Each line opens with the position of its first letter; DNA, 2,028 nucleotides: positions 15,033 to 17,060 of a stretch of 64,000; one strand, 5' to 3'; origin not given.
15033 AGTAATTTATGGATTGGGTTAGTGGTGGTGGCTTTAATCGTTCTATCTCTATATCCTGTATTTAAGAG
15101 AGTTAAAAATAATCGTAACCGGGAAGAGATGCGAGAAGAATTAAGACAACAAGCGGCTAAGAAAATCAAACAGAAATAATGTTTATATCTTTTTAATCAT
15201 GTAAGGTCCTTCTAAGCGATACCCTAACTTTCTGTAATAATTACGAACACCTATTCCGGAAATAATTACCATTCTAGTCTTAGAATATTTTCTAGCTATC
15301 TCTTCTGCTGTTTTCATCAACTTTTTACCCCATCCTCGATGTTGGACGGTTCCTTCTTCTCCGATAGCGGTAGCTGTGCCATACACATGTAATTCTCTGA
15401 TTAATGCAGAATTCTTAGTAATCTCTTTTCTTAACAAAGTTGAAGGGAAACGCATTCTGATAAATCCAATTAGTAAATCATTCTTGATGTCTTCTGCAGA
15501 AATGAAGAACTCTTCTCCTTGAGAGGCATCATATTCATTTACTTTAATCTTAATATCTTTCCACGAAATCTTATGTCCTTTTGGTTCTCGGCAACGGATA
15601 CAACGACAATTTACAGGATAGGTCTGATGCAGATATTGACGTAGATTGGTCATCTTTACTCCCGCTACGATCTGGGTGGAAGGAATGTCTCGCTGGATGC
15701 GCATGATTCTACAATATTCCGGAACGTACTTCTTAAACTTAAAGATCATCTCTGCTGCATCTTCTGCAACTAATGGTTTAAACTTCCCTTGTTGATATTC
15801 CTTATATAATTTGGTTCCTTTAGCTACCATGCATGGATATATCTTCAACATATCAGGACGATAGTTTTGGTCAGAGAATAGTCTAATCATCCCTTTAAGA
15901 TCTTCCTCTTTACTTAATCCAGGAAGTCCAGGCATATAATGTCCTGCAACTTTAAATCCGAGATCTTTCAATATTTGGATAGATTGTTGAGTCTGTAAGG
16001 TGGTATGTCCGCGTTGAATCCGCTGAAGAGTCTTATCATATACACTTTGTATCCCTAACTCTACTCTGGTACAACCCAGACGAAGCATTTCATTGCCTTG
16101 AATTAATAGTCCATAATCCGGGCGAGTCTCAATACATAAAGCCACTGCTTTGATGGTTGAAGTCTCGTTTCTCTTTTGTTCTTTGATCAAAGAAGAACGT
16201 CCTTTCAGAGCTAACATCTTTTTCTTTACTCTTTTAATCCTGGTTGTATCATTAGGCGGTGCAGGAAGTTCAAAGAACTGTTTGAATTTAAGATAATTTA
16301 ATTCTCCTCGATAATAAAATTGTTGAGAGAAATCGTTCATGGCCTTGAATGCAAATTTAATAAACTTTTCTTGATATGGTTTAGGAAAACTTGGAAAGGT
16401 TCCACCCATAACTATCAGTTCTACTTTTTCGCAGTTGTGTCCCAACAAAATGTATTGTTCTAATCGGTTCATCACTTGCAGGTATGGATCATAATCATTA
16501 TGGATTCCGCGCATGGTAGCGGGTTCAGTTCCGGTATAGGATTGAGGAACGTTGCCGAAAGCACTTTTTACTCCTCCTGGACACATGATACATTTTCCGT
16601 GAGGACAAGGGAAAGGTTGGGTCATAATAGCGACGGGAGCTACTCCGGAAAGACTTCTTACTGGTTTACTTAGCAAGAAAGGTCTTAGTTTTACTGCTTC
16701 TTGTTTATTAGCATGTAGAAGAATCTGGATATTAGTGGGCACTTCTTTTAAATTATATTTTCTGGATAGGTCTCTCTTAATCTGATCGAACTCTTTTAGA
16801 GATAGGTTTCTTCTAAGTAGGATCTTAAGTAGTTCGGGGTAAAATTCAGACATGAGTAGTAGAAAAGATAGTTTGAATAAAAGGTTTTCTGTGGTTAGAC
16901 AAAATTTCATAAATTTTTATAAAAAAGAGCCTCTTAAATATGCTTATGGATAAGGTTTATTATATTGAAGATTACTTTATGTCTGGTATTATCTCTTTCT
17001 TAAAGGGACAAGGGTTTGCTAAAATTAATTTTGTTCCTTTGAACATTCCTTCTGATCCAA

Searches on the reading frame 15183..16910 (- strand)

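Call 24: search_protein_families(library=pfam, proteins=[window:15183-16910:-], max_evalue=0.001)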
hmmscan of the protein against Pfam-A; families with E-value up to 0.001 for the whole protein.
window:15183-16910:- (575 aa): 4 families
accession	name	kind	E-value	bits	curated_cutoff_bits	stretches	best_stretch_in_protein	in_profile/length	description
PF16199.10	Radical_SAM_C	-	1.5e-21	76.7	31.9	1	352-428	1-80/85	Radical_SAM C-terminal domain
PF04055.27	Radical_SAM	-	2.7e-11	44.4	29.5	1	269-336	91-158/166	Radical SAM superfamily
PF23613.1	ELP3_N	-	1.3e-09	38.3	27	1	39-86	20-69/70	ELP3 N-terminal domain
PF00583.31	Acetyltransf_1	-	2e-05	25.3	20.7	1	460-564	27-116/116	Acetyltransferase (GNAT) family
